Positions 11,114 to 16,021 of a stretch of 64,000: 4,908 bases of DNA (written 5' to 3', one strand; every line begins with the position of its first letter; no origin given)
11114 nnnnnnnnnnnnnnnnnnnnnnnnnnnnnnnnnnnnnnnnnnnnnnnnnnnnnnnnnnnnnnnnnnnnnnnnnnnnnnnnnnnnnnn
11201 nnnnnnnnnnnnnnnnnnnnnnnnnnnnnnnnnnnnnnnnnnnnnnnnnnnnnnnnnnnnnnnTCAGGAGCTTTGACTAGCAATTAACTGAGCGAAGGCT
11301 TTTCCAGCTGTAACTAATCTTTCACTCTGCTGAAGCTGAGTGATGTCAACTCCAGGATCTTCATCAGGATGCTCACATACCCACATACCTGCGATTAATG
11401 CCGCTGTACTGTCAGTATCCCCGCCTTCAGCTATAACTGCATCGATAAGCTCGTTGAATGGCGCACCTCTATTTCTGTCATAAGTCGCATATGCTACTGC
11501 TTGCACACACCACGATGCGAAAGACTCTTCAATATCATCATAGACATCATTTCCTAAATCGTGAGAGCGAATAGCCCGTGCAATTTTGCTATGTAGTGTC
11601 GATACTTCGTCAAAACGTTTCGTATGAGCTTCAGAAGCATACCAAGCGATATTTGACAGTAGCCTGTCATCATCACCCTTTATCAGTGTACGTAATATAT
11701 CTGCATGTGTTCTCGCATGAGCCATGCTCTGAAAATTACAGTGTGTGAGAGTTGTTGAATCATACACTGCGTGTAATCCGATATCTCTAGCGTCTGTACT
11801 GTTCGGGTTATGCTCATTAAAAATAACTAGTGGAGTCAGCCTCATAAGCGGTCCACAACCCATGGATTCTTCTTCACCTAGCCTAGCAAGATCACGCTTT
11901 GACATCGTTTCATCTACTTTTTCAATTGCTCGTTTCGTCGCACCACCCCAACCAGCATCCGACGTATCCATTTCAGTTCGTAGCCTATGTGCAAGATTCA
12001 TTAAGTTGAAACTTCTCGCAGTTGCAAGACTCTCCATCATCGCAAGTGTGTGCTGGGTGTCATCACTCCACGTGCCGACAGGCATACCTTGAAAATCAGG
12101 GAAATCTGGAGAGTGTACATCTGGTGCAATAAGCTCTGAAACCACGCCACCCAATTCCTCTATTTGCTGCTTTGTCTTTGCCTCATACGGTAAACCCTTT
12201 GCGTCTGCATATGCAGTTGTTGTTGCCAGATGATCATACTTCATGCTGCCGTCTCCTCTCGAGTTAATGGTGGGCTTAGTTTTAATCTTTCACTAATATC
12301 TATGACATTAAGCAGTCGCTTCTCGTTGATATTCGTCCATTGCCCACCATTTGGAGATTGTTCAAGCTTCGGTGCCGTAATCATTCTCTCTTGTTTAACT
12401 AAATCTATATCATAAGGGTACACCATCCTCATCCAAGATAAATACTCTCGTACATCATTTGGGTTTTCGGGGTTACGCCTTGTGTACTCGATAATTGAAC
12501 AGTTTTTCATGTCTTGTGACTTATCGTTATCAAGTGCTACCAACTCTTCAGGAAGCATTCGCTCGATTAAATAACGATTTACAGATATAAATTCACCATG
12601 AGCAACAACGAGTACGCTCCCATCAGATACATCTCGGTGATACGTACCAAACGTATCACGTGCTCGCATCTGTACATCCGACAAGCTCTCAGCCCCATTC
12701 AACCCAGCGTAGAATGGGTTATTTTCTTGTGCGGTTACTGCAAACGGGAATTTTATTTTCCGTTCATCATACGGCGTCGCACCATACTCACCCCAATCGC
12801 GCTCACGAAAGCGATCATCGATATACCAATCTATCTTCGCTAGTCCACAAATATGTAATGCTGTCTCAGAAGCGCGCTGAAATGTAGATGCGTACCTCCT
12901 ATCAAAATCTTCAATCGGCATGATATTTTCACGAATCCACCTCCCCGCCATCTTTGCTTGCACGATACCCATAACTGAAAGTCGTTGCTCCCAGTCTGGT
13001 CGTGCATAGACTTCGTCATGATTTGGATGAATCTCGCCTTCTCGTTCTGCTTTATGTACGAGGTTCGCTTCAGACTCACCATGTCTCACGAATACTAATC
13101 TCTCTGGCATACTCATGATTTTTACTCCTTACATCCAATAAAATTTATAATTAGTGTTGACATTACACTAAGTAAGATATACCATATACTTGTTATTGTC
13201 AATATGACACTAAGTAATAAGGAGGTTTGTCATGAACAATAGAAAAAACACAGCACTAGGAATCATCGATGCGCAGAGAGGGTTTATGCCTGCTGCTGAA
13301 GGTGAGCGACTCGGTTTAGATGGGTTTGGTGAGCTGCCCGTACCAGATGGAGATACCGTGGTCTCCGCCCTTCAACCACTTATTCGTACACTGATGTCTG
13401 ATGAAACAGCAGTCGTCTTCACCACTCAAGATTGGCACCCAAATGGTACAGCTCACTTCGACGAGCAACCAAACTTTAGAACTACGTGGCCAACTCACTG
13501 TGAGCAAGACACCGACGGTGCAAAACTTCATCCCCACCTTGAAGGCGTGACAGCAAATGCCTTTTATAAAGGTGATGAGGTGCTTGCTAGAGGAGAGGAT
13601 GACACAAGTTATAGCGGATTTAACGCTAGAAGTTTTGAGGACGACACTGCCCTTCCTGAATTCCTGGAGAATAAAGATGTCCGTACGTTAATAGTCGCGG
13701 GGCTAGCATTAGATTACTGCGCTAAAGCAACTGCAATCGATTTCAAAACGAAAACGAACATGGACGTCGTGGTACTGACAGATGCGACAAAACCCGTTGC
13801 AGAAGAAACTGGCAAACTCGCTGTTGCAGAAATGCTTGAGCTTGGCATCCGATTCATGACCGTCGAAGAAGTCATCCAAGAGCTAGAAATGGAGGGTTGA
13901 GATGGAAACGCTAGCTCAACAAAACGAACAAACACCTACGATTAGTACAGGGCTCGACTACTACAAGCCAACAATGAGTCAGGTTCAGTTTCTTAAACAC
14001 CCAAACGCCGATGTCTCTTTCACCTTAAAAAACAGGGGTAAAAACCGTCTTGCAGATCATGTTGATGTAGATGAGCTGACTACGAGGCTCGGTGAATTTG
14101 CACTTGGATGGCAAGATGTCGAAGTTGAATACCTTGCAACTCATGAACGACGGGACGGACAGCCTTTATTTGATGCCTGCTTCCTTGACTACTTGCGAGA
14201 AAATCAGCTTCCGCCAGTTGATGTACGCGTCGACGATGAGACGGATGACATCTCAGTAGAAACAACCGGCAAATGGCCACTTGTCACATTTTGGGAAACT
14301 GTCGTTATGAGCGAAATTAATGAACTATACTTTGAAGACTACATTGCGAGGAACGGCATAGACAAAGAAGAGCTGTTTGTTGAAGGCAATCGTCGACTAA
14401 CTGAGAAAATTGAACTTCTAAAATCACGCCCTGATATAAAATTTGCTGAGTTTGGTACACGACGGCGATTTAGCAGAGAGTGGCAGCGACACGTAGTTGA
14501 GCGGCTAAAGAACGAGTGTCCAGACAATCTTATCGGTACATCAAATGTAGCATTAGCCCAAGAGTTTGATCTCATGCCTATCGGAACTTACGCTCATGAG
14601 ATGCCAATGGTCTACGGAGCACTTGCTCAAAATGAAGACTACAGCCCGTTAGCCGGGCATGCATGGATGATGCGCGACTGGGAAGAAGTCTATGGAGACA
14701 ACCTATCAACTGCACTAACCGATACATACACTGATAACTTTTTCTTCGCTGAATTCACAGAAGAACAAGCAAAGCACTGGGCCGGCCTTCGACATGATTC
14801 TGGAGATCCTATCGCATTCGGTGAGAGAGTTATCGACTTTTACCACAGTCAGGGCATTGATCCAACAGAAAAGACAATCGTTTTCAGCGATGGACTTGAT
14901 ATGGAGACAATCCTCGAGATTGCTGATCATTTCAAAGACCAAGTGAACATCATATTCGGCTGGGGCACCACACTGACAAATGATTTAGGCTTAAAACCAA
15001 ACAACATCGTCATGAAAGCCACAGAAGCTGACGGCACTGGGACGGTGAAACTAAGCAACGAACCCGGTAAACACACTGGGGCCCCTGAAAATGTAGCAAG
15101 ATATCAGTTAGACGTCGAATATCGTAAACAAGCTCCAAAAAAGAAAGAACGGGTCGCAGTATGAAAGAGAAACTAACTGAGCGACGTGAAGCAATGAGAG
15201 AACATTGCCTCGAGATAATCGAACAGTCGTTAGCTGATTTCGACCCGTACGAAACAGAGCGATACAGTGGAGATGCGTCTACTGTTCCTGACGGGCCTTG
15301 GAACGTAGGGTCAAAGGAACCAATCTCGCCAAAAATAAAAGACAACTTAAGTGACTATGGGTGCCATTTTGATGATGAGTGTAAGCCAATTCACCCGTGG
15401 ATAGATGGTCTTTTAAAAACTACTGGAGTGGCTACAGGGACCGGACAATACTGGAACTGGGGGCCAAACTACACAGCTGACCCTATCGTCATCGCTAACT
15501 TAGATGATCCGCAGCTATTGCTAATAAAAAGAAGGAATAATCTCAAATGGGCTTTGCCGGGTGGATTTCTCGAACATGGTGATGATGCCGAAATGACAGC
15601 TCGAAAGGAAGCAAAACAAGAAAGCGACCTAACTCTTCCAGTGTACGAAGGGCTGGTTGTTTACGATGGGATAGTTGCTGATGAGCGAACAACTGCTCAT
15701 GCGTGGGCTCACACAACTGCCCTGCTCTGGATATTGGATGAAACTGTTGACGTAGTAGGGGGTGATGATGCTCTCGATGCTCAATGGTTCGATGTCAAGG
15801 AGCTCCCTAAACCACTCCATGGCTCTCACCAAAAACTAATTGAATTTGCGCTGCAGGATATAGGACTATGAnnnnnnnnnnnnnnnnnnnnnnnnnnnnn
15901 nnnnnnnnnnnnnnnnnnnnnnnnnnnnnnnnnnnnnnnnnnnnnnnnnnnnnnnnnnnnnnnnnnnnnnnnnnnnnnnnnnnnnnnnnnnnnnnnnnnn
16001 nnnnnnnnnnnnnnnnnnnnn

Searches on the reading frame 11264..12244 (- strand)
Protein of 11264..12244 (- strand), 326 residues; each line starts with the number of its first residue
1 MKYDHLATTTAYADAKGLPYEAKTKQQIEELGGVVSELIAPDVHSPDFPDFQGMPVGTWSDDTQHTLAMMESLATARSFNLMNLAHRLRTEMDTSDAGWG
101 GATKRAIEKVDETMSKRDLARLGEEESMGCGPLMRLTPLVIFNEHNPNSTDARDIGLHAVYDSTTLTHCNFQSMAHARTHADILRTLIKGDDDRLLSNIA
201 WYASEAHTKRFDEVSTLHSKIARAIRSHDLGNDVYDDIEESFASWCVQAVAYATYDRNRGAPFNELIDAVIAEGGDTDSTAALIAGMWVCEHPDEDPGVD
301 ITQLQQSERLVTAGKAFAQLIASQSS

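Call 6: search_protein_families(library=pfam, proteins=[window:11264-12244:-])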
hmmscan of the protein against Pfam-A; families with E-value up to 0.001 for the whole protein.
window:11264-12244:- (326 aa): 1 family
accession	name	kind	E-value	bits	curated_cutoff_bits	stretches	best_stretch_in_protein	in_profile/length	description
PF03747.19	ADP_ribosyl_GH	-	5.7e-34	118.5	26.2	1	11-288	7-275/287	ADP-ribosylglycohydrolase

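Call 7: search_protein_families(library=ncbifam, proteins=[window:11264-12244:-])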
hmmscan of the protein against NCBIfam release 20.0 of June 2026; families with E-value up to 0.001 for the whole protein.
window:11264-12244:- (326 aa): 2 families
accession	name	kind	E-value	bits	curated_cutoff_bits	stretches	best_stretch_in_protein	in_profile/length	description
TIGR02662.1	dinitro_DRAG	equivalog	8.9e-10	38.2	337.05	1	54-287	48-248/287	ADP-ribosyl-[dinitrogen reductase] hydrolase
NF041672.1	ADPriboarghdlase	equivalog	1.9e-06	26.9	490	1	56-194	110-247/361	ADP-ribosylarginine hydrolase Tri1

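Call 32: search_solved_structures(query=window:11264-12244:-, max_evalue=0.001)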
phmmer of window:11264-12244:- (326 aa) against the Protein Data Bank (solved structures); distinct sequences matched with E-value up to 0.001: 3.
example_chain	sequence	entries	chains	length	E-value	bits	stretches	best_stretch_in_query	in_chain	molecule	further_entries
2cwc_A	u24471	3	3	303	6.3e-08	35.7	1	53-149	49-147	ADP-ribosylglycohydrolase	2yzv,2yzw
1t5j_A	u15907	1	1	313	2.5e-07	33.7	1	12-287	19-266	Hypothetical protein MJ1187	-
8za7_A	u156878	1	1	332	0.00019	24.3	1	53-197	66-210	Lmo0067 protein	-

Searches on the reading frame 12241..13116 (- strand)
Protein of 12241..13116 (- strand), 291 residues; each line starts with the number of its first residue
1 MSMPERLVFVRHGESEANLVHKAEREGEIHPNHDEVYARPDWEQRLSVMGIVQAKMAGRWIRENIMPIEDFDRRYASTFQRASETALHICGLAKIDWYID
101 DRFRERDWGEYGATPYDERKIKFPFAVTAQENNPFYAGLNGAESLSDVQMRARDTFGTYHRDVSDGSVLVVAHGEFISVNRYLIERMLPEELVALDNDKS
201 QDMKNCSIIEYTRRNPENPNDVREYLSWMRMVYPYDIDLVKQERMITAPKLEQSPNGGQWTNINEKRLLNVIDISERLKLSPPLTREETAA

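Call 6: search_protein_families(library=pfam, proteins=[window:12241-13116:-])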
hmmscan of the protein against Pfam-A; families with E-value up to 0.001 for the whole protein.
window:12241-13116:- (291 aa): 1 family
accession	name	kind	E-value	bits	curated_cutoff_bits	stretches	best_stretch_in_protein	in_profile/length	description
PF00300.27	His_Phos_1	-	2.5e-25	89.7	21.7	1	7-214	1-184/194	Histidine phosphatase superfamily (branch 1)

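Call 7: search_protein_families(library=ncbifam, proteins=[window:12241-13116:-])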
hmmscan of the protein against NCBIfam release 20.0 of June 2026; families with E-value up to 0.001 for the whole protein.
window:12241-13116:- (291 aa): 11 families
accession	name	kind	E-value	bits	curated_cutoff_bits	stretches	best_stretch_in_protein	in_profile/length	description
TIGR03162.1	ribazole_cobC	equivalog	1.4e-15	57.2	162.9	1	69-193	42-164/176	alpha-ribazole phosphatase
NF045917.1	PhserinePhPspA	equivalog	4.5e-10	39.5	350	1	6-176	3-153/211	phosphoserine phosphatase PspA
NF005567.0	PRK07238.1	equivalog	2.4e-09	37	326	1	36-173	195-326/378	bifunctional RNase H/acid phosphatase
NF038349.1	dPGM_arch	equivalog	5.6e-09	36.2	225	1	8-176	2-140/194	2,3-diphosphoglycerate-dependent phosphoglycerate mutase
NF002339.0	PRK01295.1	equivalog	3.3e-08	33.3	316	1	5-195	3-180/206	2,3-bisphosphoglycerate-dependent phosphoglycerate mutase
TIGR03848.1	MSMEG_4193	subfamily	5.8e-05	22.6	203.85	1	66-178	45-157/204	MSMEG_4193 family putative phosphomutase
NF011580.0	PRK15004.1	equivalog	7.2e-05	22.9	250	0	25-175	7-151/203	adenosylcobalamin/alpha-ribazole phosphatase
NF010713.0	PRK14115.1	equivalog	0.00018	20.9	305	0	6-97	3-76/248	2,3-diphosphoglycerate-dependent phosphoglycerate mutase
TIGR01258.1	pgm_1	subfamily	0.00032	20.2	81.7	0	6-98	2-76/245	2,3-bisphosphoglycerate-dependent phosphoglycerate mutase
NF010714.0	PRK14116.1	equivalog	0.00053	19.6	401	0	6-89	3-68/229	2,3-diphosphoglycerate-dependent phosphoglycerate mutase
NF009993.0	PRK13462.1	equivalog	0.00062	19.5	226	0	44-177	30-151/203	acid phosphatase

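Call 27: find_related_loci(query=window:12241-13116:-, collection=metagenome_contigs, flank=6000)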
Query window:12241-13116:- (291 aa) in metagenome_contigs; peptide patterns used: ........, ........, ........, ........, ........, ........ (x = any residue, [..] = any of these).
67 stretches matched a pattern; 4 encode a relative of the query (tblastn E <= 1e-3); 4 distinct loci.
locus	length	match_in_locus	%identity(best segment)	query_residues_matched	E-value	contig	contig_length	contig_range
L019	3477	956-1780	53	1-288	3e-99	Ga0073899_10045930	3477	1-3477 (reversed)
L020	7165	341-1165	53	1-288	5e-94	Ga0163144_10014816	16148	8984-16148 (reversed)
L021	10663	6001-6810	51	1-284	9e-90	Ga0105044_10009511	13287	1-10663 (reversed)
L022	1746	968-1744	39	1-273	6e-66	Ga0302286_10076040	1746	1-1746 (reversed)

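Call 31: search_solved_structures(query=window:12241-13116:-, max_evalue=0.001)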
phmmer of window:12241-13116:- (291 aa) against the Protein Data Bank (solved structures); distinct sequences matched with E-value up to 0.001: 2.
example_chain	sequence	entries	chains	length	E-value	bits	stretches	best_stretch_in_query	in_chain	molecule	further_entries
1ebb_A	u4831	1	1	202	6.1e-05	25.5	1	73-177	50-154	PHOSPHATASE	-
1h2e_A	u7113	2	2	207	6.4e-05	25.4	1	72-177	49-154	PHOSPHATASE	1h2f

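Call 42: search_protein_families(library=pfam, proteins=[L021:6828-8435:+, L021:8439-9479:-, L021:9476-10144:-, L020:1172-2779:+, L020:2774-3817:-, L020:3814-4479:-, L021:502-1956:+], max_evalue=0.01)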
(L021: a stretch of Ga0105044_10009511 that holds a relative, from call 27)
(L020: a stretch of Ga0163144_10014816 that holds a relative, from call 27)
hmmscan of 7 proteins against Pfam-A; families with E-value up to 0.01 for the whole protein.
L021:6828-8435:+ (535 aa): 5 families
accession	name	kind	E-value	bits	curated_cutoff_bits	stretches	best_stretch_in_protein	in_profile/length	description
PF13847.12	Methyltransf_31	-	0.00047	20.3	27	1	248-328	6-84/145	Methyltransferase domain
PF13489.12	Methyltransf_23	-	0.00051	20.2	27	0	241-485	18-161/164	Methyltransferase domain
PF13649.12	Methyltransf_25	-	0.00072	20.6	27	1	249-346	1-88/97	Methyltransferase domain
PF08241.18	Methyltransf_11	-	0.00086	20.3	21.2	1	250-356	1-92/95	Methyltransferase domain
PF02390.23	Methyltransf_4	-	0.0009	19.2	24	1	249-320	5-74/173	Putative methyltransferase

L021:8439-9479:- (346 aa): 7 families
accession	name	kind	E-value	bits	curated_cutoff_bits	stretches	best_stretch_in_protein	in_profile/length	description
PF13521.12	AAA_28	-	6.2e-31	108.3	27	1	152-322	1-164/164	AAA domain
PF20720.3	nSTAND3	-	0.00046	20.3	27.2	1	152-265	19-98/155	Novel STAND NTPase 3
PF08218.17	Citrate_ly_lig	-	0.00073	19.7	20.9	1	9-63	4-57/182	Citrate lyase ligase C-terminal domain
PF08477.19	Roc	-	0.0014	19.2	27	1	152-271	1-113/119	Ras of Complex, Roc, domain of DAPkinase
PF00005.33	ABC_tran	-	0.004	18.2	25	1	151-217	12-74/137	ABC transporter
PF01467.32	CTP_transf_like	-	0.0049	17.5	21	0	9-52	2-50/133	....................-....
PF13191.12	AAA_16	-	0.0061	17.5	32.6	1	151-232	25-88/167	AAA ATPase domain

L021:9476-10144:- (222 aa): 1 family
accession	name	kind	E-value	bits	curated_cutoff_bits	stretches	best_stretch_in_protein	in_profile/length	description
PF04973.17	NMN_transporter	-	2.2e-54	184.5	27.3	1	19-209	1-175/175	Nicotinamide mononucleotide transporter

L020:1172-2779:+ (535 aa): 3 families
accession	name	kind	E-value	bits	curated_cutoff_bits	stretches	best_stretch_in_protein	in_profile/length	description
PF02390.23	Methyltransf_4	-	0.00014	21.9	24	1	249-320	5-74/173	Putative methyltransferase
PF13489.12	Methyltransf_23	-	0.0011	19.2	27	0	244-285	21-58/164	Methyltransferase domain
PF13649.12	Methyltransf_25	-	0.0051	17.9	27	0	249-349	1-91/97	Methyltransferase domain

L020:2774-3817:- (347 aa): 5 families
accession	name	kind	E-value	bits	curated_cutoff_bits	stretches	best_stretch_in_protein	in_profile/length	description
PF13521.12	AAA_28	-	2.6e-30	106.3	27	1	153-318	1-161/164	AAA domain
PF01467.32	CTP_transf_like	-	3.9e-05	24.3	21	1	9-132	1-131/133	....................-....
PF08218.17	Citrate_ly_lig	-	0.00028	21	20.9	1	10-64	4-57/182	Citrate lyase ligase C-terminal domain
PF05636.17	HIGH_NTase1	-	0.0009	19.1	27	1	7-42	4-39/402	HIGH Nucleotidyl Transferase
PF20720.3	nSTAND3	-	0.0027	17.9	27.2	0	153-183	19-46/155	Novel STAND NTPase 3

L020:3814-4479:- (221 aa): 1 family
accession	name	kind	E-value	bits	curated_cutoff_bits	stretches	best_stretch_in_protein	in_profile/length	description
PF04973.17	NMN_transporter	-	1.7e-51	175.1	27.3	1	19-207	1-174/175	Nicotinamide mononucleotide transporter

L021:502-1956:+ (484 aa): 1 family
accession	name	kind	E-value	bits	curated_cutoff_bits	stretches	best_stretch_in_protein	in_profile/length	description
PF04932.20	Wzy_C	-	2.6e-06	27.7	31.7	1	224-422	4-149/149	O-Antigen ligase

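Call 53: find_encoding_contigs(protein=window:12241-13116:-, flank=2000, max_places=4)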
Protein window:12241-13116:- (291 aa): no gene with exactly this product is on record in the collection.

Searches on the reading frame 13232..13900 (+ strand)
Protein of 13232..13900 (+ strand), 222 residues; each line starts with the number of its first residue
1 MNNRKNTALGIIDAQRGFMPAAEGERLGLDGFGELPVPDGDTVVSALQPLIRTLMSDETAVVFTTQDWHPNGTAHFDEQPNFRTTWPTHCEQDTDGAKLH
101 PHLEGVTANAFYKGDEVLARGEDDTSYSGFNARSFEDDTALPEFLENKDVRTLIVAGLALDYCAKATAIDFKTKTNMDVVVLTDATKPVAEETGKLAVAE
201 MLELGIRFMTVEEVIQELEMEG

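Call 6: search_protein_families(library=pfam, proteins=[window:13232-13900:+])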
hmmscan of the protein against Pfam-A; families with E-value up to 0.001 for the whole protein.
window:13232-13900:+ (222 aa): 1 family
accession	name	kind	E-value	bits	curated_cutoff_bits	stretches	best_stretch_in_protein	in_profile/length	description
PF00857.26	Isochorismatase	-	1.8e-18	67.7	27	1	7-213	1-175/175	Isochorismatase domain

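Call 7: search_protein_families(library=ncbifam, proteins=[window:13232-13900:+])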
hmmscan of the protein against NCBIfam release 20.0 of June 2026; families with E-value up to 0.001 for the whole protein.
window:13232-13900:+ (222 aa): 2 families
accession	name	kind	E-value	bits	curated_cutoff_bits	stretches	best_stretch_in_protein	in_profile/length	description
NF008623.0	PRK11609.1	equivalog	3.2e-26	92.5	174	1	33-216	19-210/213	bifunctional nicotinamidase/pyrazinamidase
NF041461.1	C_hydro_YcaC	equivalog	0.00056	19.5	310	1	147-219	99-170/201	isochorismate family cysteine hydrolase YcaC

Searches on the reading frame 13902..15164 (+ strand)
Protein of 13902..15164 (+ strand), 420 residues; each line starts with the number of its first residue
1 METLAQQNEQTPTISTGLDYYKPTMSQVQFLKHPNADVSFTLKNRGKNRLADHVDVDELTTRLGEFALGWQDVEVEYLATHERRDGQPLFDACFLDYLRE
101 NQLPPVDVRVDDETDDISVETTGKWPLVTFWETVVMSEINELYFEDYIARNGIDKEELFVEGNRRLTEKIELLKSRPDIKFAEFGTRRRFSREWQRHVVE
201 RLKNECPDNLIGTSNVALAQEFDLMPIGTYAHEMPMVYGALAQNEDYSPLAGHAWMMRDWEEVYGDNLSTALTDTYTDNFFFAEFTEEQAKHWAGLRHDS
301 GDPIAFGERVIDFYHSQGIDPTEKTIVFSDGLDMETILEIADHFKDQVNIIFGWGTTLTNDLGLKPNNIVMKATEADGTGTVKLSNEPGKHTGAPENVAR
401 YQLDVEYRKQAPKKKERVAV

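Call 6: search_protein_families(library=pfam, proteins=[window:13902-15164:+])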
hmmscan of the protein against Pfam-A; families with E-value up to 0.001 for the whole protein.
window:13902-15164:+ (420 aa): 2 families
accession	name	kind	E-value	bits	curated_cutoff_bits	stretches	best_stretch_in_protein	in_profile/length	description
PF04095.22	NAPRTase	-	2.8e-54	184.8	20.8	1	179-398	1-228/239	Nicotinate phosphoribosyltransferase (NAPRTase) family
PF17767.7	NAPRTase_N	-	5e-13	49.9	32.6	1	19-140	4-125/125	Nicotinate phosphoribosyltransferase (NAPRTase) N-terminal domain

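Call 7: search_protein_families(library=ncbifam, proteins=[window:13902-15164:+])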
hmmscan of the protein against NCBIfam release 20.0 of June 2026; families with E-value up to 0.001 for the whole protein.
window:13902-15164:+ (420 aa): 8 families
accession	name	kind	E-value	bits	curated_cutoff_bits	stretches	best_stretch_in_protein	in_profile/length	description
NF003704.0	PRK05321.1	subfamily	1.5e-115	386.4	379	1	18-405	16-388/398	nicotinate phosphoribosyltransferase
TIGR01514.1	NAPRTase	equivalog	1.2e-91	307.7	269.55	1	18-402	8-392/399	nicotinate phosphoribosyltransferase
TIGR01513.1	NAPRTase_put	equivalog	1.5e-15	57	297.4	1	210-399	173-352/452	nicotinate phosphoribosyltransferase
NF006696.0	PRK09243.1-3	equivalog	6e-10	38.4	503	1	178-393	155-354/451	nicotinate phosphoribosyltransferase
NF006695.0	PRK09243.1-2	equivalog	1.1e-07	30.9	469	1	19-392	11-355/480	nicotinate phosphoribosyltransferase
NF006698.0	PRK09243.1-5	equivalog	3.6e-07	29.3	531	1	211-401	188-359/440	nicotinate phosphoribosyltransferase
NF006694.0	PRK09243.1-1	equivalog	2.9e-05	22.9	663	1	181-391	154-354/485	nicotinate phosphoribosyltransferase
NF009131.0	PRK12484.1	equivalog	6.4e-05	21.8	330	1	211-387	179-343/455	nicotinate phosphoribosyltransferase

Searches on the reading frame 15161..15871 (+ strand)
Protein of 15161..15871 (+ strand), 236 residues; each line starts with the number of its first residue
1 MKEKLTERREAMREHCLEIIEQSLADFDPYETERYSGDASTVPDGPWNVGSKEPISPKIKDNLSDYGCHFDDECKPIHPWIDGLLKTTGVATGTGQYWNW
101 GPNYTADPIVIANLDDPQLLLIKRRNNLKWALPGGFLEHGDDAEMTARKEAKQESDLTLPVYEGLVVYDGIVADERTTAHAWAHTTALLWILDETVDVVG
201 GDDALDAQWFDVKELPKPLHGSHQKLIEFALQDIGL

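Call 6: search_protein_families(library=pfam, proteins=[window:15161-15871:+])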
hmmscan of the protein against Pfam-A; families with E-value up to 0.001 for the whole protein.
window:15161-15871:+ (236 aa): 1 family
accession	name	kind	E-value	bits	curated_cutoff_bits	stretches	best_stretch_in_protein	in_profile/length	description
PF00293.34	NUDIX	-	6.1e-12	46.1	21.1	1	114-227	10-131/134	NUDIX domain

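Call 7: search_protein_families(library=ncbifam, proteins=[window:15161-15871:+])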
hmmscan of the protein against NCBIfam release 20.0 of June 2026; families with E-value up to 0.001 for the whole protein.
window:15161-15871:+ (236 aa): 4 families
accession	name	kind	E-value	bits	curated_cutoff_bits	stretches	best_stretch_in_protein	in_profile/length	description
NF003787.0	PRK05379.1-4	equivalog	3.5e-06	26.2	449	1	116-215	218-324/346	bifunctional nicotinamide-nucleotide adenylyltransferase/Nudix hydroxylase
NF003788.0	PRK05379.1-5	equivalog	2.1e-05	24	354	1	105-229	215-346/351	bifunctional nicotinamide-nucleotide adenylyltransferase/Nudix hydroxylase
NF050029.2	TransRepNtr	equivalog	8.9e-05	22.1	400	1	116-232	35-154/245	ADPR responsive transcriptional repressor NtrR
NF003786.0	PRK05379.1-2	equivalog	0.00029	20.1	397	1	105-227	220-348/354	bifunctional nicotinamide-nucleotide adenylyltransferase/Nudix hydroxylase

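Call 33: search_solved_structures(query=window:15161-15871:+, max_evalue=0.001)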
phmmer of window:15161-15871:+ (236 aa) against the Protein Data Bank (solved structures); distinct sequences matched with E-value up to 0.001: 13.
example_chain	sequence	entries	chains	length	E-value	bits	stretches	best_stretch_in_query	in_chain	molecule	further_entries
1q33_A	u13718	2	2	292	6.1e-12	48.8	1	89-230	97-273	ADP-ribose pyrophosphatase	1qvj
8srh_A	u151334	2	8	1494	2.8e-08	36.7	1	51-228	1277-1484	TRPM2 chanzyme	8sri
8sr7_A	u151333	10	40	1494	2.8e-08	36.7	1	51-228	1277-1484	TRPM2 Chanzyme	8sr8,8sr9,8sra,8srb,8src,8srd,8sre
2fml_A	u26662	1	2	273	8.4e-08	35.2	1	102-224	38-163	MutT/nudix family protein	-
2yyh_A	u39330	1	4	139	3.5e-07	33.2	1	119-227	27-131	8-OXO-dGTPase domain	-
6dby_A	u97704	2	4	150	3.9e-07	33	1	108-227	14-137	Nudix hydrolase 1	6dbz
5gp0_E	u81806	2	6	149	4.9e-07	32.7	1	109-227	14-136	Nudix hydrolase 1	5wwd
6fl4_A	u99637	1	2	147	5.1e-07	32.6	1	109-227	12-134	Nudix hydrolase 1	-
6co7_A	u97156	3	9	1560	1.5e-06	31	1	88-229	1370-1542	Predicted protein | Transient receptor potential cation channel subfamily M member-like 2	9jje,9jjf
5wy6_E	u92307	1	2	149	3.3e-06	30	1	109-227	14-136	Nudix hydrolase 1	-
6ypb_A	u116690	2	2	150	1.7e-05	27.7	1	109-221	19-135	Geranyl diphosphate phosphohydrolase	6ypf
3i9x_A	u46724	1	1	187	4.3e-05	26.3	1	128-230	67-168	mutT/nudix family protein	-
3id9_A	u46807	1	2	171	0.00052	22.8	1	114-170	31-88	MutT/NUDIX family protein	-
